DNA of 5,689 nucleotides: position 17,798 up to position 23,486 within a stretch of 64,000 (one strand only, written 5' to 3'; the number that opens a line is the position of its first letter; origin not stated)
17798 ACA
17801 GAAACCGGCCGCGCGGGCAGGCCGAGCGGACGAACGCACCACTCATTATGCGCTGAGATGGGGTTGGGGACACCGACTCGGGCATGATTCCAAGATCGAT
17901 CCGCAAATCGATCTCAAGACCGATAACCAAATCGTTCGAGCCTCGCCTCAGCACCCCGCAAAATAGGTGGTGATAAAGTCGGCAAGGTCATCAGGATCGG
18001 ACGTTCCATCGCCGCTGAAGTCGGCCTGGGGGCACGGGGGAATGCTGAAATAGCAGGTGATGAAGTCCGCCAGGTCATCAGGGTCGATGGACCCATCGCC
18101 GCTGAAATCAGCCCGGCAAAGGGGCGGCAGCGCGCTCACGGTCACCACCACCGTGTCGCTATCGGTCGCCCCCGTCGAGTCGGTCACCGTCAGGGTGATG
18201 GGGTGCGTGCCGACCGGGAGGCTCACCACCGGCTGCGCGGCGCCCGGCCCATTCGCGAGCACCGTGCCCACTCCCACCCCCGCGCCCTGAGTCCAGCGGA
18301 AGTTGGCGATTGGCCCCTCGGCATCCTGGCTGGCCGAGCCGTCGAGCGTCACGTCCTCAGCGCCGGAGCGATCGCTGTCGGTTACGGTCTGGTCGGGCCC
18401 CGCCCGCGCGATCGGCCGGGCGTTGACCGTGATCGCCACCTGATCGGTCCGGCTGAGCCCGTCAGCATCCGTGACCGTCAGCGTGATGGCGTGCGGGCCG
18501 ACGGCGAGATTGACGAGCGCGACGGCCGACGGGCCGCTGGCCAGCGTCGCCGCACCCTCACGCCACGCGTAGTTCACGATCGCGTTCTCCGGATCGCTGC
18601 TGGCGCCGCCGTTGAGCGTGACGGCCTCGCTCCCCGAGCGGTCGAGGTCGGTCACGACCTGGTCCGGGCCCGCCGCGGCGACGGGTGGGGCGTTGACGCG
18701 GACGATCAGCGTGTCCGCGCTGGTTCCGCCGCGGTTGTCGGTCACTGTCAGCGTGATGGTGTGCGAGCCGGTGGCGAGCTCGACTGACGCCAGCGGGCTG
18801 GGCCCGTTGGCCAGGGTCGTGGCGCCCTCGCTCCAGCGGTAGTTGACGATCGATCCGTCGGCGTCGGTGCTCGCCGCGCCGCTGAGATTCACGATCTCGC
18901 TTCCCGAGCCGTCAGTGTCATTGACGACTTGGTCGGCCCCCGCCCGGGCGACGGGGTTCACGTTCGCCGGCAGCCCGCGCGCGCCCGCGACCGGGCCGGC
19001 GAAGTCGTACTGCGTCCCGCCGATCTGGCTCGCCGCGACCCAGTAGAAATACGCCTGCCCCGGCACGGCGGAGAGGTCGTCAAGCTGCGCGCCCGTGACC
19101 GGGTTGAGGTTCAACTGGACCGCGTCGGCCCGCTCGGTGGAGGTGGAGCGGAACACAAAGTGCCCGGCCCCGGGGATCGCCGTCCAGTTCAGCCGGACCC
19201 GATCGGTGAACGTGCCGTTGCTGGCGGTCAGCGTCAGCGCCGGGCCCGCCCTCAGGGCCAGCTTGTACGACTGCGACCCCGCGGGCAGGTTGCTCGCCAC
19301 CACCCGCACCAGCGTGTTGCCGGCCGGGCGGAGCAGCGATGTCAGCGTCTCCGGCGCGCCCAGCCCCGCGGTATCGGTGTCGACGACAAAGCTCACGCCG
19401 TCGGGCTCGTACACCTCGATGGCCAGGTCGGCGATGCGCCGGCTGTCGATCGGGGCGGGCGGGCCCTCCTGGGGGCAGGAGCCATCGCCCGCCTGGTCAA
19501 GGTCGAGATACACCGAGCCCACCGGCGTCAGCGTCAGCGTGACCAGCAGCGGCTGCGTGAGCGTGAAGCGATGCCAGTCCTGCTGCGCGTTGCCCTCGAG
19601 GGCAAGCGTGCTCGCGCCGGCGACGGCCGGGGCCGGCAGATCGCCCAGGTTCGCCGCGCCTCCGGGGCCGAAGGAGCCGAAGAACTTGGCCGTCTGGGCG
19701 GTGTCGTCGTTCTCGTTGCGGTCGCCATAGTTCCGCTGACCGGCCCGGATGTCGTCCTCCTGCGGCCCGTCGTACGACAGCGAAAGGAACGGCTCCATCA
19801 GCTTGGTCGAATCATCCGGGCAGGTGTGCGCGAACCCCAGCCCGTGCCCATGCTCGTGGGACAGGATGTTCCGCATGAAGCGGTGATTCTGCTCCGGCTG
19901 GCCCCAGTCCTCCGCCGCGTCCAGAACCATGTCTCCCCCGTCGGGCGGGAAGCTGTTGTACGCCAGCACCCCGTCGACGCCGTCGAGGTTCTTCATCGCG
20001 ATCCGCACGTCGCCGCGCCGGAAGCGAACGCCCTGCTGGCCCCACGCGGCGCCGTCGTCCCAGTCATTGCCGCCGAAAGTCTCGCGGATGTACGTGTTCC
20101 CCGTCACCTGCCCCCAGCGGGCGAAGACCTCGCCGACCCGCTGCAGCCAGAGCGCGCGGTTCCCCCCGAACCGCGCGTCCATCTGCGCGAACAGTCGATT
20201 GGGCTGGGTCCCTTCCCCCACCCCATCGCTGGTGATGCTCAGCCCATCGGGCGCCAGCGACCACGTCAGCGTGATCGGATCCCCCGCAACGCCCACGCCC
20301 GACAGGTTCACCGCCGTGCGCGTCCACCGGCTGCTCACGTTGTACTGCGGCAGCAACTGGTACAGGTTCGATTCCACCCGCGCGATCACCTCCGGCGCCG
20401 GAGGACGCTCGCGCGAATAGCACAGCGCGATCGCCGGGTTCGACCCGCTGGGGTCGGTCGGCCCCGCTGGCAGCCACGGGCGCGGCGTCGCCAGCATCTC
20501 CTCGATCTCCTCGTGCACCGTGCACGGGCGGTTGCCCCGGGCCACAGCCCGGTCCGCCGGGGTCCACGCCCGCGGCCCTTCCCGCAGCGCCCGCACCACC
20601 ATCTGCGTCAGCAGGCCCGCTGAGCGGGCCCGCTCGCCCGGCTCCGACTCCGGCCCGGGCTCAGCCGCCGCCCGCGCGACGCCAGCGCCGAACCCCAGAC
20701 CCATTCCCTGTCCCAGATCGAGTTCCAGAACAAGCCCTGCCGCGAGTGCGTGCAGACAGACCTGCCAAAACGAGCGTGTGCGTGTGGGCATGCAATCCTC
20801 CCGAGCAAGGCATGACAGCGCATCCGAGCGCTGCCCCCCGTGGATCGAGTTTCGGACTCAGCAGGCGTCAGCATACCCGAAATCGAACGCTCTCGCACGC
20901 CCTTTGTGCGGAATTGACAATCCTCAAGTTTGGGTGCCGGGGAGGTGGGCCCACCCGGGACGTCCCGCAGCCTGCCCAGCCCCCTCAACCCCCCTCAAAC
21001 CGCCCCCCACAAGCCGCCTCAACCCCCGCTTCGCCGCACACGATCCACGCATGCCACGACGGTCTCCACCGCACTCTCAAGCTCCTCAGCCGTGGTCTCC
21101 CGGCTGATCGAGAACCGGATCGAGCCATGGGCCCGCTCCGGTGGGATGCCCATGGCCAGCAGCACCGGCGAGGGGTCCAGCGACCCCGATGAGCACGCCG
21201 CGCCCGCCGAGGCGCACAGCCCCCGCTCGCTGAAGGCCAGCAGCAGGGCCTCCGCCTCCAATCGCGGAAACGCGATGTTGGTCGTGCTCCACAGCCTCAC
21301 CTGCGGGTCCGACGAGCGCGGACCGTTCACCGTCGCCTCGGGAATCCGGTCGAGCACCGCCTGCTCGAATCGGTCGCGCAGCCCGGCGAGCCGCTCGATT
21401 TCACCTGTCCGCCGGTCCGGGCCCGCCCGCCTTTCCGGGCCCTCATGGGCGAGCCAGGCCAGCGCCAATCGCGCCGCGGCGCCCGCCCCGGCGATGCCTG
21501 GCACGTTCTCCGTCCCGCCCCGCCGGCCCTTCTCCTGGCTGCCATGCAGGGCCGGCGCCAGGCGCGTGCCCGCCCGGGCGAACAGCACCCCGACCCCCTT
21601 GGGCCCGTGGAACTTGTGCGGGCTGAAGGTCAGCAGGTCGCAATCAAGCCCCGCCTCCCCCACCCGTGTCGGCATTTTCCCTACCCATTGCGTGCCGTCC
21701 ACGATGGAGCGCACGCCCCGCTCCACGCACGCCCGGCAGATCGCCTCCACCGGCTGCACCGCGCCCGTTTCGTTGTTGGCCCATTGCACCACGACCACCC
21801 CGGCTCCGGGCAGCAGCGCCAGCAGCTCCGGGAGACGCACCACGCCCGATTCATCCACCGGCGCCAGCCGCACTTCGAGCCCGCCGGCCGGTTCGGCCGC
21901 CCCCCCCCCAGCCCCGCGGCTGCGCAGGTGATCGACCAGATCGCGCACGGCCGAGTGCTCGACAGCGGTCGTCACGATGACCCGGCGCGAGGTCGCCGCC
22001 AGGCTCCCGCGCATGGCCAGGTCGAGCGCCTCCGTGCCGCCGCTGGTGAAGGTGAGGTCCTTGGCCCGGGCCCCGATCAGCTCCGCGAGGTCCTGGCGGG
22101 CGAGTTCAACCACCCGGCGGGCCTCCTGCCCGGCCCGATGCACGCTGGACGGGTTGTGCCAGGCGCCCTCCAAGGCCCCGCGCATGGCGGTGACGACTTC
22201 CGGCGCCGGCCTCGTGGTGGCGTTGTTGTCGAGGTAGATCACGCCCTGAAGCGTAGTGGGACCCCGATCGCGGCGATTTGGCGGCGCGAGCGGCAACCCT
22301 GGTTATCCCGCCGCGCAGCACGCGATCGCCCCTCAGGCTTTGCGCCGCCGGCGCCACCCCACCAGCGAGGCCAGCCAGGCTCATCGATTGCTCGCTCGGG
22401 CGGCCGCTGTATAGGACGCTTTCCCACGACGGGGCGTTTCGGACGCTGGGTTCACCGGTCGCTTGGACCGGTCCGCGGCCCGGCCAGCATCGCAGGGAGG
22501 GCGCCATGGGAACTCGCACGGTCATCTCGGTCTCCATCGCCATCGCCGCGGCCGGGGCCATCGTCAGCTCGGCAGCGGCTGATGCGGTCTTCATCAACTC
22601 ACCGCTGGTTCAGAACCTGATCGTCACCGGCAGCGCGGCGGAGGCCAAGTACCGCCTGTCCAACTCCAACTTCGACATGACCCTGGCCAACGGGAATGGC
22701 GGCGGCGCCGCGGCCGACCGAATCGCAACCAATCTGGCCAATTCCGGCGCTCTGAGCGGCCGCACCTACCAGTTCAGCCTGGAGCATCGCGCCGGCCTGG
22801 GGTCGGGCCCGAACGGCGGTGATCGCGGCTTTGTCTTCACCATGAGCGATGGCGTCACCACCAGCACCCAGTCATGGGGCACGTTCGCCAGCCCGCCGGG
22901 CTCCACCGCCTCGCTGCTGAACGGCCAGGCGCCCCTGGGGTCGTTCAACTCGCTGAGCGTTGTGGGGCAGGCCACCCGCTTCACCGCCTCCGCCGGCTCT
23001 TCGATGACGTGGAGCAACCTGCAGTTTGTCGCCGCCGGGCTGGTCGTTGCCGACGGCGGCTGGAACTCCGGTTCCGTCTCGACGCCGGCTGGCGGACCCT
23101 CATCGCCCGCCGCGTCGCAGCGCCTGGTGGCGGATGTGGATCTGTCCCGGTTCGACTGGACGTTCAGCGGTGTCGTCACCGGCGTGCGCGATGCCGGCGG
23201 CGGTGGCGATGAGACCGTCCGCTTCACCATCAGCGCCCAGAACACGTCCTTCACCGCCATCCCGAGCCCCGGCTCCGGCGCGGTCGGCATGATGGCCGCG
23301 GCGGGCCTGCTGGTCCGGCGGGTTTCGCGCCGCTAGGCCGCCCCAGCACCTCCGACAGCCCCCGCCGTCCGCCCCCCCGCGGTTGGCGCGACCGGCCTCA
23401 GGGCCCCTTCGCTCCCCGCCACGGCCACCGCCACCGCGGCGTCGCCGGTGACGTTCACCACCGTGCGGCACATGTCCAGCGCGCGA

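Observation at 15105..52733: Seven secreted proteins share an extreme C-terminal, four-cysteine double dockerin/EF-hand-like module: a candidate undescribed anchoring or sorting tag system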

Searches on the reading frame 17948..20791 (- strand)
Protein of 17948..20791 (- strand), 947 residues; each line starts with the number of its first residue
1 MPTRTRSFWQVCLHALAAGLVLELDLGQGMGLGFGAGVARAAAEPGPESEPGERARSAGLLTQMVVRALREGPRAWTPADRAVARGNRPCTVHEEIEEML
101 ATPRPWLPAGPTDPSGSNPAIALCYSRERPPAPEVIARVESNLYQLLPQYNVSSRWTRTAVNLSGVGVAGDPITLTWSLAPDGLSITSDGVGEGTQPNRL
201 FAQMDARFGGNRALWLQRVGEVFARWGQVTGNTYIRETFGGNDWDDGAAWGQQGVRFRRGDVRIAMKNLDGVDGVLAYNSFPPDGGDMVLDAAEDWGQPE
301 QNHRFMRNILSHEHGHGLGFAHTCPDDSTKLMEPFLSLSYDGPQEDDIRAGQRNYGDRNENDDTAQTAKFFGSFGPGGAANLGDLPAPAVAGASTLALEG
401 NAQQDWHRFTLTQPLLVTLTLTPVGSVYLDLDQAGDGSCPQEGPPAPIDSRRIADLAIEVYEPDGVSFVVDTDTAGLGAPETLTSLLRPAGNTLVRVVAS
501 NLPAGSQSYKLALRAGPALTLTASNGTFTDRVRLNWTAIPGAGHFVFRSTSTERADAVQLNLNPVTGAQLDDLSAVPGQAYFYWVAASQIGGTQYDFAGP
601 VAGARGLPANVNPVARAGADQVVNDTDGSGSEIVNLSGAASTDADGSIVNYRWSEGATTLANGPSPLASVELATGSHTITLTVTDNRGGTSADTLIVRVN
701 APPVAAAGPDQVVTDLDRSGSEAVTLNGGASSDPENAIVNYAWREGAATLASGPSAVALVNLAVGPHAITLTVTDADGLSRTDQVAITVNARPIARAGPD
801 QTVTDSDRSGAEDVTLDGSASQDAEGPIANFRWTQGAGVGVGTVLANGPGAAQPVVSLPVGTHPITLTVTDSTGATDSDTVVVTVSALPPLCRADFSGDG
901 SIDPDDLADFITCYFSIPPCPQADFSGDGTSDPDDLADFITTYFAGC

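Call 4: search_protein_families(library=ncbifam, proteins=[window:17948-20791:-], max_evalue=0.01)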
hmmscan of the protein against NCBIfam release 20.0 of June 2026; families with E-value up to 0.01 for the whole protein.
window:17948-20791:- (947 aa): 5 families
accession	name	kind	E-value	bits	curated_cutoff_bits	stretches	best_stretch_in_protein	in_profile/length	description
NF038112.1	myxo_dep_M36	subfamily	2.4e-22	78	1500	1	597-886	1174-1470/1604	myxosortase-dependent M36 family metallopeptidase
NF012211.1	tand_rpt_95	domain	5e-06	26.4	90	0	822-887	20-86/98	tandem-95 repeat protein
NF041540.1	dockerin_GC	domain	5.4e-06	26.7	29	1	892-947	1-67/67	GC-type dockerin domain-anchored protein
NF040520.1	Ig_like_BLP2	equivalog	9.9e-05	20.7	750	0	670-705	578-615/730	Ig-like repeat protein Blp2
NF033932.1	LapB_rpt_80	domain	0.00073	19.8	45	0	675-700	1-27/83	LapB repeat-containing protein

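Call 5: search_protein_families(library=pfam, proteins=[window:17948-20791:-], max_evalue=0.01)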
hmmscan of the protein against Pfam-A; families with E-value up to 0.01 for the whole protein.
window:17948-20791:- (947 aa): 10 families
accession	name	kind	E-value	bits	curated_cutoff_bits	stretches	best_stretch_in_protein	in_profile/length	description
PF22352.2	K319L-like_PKD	-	3.9e-34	116.9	27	3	797-885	1-84/84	K319L-like, PKD domain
PF18911.6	PKD_4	-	2.2e-23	82.6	27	3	610-694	1-80/85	PKD domain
PF00801.26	PKD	-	9.6e-14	51.6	23.5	2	634-696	17-78/80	PKD domain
PF00413.30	Peptidase_M10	-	8.4e-11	42.4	24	1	255-356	54-159/159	Matrixin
PF02010.21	REJ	-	1.4e-08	34.2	25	1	761-833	49-126/452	REJ domain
PF17963.7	Big_9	-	1.2e-05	26.5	23.6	0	610-697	1-88/89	Bacterial Ig domain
PF19077.6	Big_13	-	0.00012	23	27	0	657-698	56-99/102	Bacterial Ig-like domain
PF14347.11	DUF4399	-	0.00064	20.5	28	0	669-689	55-75/91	Domain of unknown function (DUF4399)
PF02494.22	HYR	-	0.0019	18.9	21.7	0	852-885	48-81/81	HYR domain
PF21027.3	Sde0182_C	-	0.005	17.8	27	0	634-655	2-23/83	Cellulose-binding protein Sde0182, C-terminal domain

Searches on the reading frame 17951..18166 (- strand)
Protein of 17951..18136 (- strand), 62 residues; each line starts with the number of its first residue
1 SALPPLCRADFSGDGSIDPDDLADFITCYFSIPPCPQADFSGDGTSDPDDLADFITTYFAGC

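Call 26: predict_structure(alignment_id=A2)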
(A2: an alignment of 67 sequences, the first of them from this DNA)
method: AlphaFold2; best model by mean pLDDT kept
length: 72 residues; sequences in the alignment: 67
mean_pLDDT: 87.8   pTM: 0.70
mean pLDDT of the five models: 87.8, 87.6, 87.5, 87.4, 87.1
residues with pLDDT >= 90: 53; 70-90: 4; 50-70: 14; < 50: 1
segments of 3 or more residues with pLDDT < 50: none
pLDDT, mean of each block of 10 residues (from residue 1): 60 73 94 98 97 97 97 84
secondary structure, 60 per line:
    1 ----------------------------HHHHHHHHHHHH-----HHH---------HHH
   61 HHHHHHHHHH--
elements in order: H29-40 H58-70

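Call 30: fold_search(model_id=the predicted structure, library=pdb)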
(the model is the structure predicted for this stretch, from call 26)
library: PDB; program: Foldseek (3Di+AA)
matches with E <= 10: 14; with E <= 0.001: 0
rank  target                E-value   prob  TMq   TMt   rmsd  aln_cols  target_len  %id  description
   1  2ozn_B                7.0e-01  0.89  0.51  0.32   2.8        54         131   30  The Cohesin-Dockerin Complex of NagJ and NagH from Clostridium perfringens (released 2008-05-06)
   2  2vn6_B                1.8e+00  0.77  0.54  0.59   2.5        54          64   20  The Clostridium cellulolyticum dockerin displays a dual binding mode for its cohesin partner (released 2008-05-13)
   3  4fl4_J                2.5e+00  0.57  0.49  0.53   4.7        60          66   18  Scaffoldin conformation and dynamics revealed by a ternary complex from the Clostridium thermocellum cellulosome (released 2012-06-27)
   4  3crc_B                3.0e+00  0.05  0.23  0.10   9.6        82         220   16  Crystal Structure of Escherichia coli MazG, the Regulator of Nutritional Stress Response (released 2008-04-22)
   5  2ccl_B                3.4e+00  0.35  0.49  0.55   3.5        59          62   20  THE S45A, T46A MUTANT OF THE TYPE I COHESIN-DOCKERIN COMPLEX FROM THE CELLULOSOME OF CLOSTRIDIUM THERMOCELLUM (released 2007-02-13)
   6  4fl4_D                6.0e+00  0.15  0.43  0.46   4.4        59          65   20  Scaffoldin conformation and dynamics revealed by a ternary complex from the Clostridium thermocellum cellulosome (released 2012-06-27)
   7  5k39_B                7.2e+00  0.10  0.38  0.21   4.1        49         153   18  THE TYPE II COHESIN DOCKERIN COMPLEX FROM CLOSTRIDIUM THERMOCELLUM (released 2017-03-29)
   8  9rgz_A                7.2e+00  0.03  0.22  0.18  12.0        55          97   18  X-ray crystal structure of a de novo designed single-chain antiparallel 3-helix coiled-coil bundle, sc-apCC3-CW-2NTT (released 2025-09-03)
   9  9rgy_A                7.2e+00  0.03  0.22  0.18  11.8        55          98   18  X-ray crystal structure of a de novo designed single-chain antiparallel 3-helix coiled-coil bundle, sc-apCC3-CW-0NTT (released 2025-09-03)
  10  9l7c_G                8.1e+00  0.03  0.26  0.15   8.6        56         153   14  Type III-B CRISPR-Cas effector from Archaeoglobus fulgidus (Form 1) (released 2025-12-31)
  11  9rgz_B                8.1e+00  0.03  0.22  0.17  11.8        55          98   18  X-ray crystal structure of a de novo designed single-chain antiparallel 3-helix coiled-coil bundle, sc-apCC3-CW-2NTT (released 2025-09-03)
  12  6gv8                  9.1e+00  0.03  0.28  0.16  11.9        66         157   14  Characterization of extracellular matrix binding protein- (Embp)-mediated Staphylococcus epidermidis adherence to fibron (released 2019-07-03)
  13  9rgv_A                9.1e+00  0.02  0.22  0.17  11.8        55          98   18  X-ray crystal structure of a de novo designed single-chain antiparallel 3-helix coiled-coil bundle, sc-apCC3-CW1 (released 2025-09-03)
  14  6u39_M                9.6e+00  0.04  0.27  0.16   8.4        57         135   23  2.4 Angstrom crystal structure of the D129G Ca-CaM:CaV1.2 IQ domain complex (released 2020-02-19)

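Call 54: search_protein_families(library=pfam, proteins=[window:17951-18136:-], max_evalue=10)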
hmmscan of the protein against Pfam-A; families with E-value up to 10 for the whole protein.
seq(62 aa): 8 families
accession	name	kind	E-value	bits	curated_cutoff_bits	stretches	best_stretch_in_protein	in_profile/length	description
PF13405.12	EF-hand_6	-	0.00082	19.4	25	1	9-28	9-28/30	EF-hand domain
PF13499.12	EF-hand_7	-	0.0071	17.1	30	1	8-44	10-35/67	EF-hand domain pair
PF00036.39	EF-hand_1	-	0.1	12.6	25.4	1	9-27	9-27/29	EF hand domain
PF00404.24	Dockerin_1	-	0.12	13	22.9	1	8-23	35-50/57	Dockerin type I domain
PF13202.12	EF-hand_5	-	0.19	11.7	25.9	1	9-25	8-24/25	EF hand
PF07197.17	DUF1409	-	0.33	11.2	29.2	0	19-27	28-36/48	Protein of unknown function (DUF1409)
PF05407.19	Peptidase_C27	-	0.41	11.1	27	0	8-31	95-119/177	Rubella virus endopeptidase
PF03752.18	ALF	-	1.2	9.5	25.4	0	47-57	27-37/42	Short repeats of unknown function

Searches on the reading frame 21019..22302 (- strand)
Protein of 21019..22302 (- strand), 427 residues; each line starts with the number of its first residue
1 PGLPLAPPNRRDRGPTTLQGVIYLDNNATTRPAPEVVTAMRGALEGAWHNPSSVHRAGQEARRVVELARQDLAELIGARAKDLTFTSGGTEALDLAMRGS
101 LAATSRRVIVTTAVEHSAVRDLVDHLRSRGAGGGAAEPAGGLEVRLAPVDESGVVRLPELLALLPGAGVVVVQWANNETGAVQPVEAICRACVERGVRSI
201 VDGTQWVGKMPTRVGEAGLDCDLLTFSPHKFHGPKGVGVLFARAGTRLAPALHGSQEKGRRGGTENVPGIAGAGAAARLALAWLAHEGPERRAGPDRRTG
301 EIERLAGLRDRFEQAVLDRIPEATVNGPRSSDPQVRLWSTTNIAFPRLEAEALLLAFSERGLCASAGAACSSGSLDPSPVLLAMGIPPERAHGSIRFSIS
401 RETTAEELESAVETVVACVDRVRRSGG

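Call 23: search_protein_families(library=pfam, proteins=[window:21019-22302:-], max_evalue=0.001)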
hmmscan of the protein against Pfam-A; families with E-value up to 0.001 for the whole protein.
window:21019-22302:- (427 aa): 1 family
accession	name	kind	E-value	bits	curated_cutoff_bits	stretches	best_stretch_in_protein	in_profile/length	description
PF00266.25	Aminotran_5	-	8.4e-55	186.7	21.5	1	22-409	1-369/371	Aminotransferase class-V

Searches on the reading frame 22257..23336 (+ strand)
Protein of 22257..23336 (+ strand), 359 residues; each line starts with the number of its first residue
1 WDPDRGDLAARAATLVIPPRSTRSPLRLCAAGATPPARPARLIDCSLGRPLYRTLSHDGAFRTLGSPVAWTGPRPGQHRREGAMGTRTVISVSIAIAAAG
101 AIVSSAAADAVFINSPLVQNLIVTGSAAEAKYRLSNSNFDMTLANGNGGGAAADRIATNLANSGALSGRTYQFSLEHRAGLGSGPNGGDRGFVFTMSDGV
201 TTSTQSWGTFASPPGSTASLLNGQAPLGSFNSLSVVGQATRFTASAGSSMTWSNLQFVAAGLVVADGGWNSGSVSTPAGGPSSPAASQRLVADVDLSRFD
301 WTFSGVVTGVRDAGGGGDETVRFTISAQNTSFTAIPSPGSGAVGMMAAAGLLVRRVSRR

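Call 24: search_protein_families(library=pfam, proteins=[window:22257-23336:+], max_evalue=0.001)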
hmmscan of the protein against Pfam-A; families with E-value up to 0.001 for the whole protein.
window:22257-23336:+ (359 aa): 0 families

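Call 55: search_protein_families(library=ncbifam, proteins=[window:22257-23336:+], max_evalue=0.001)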
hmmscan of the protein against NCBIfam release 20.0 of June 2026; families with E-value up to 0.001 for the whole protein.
window:22257-23336:+ (359 aa): 0 families
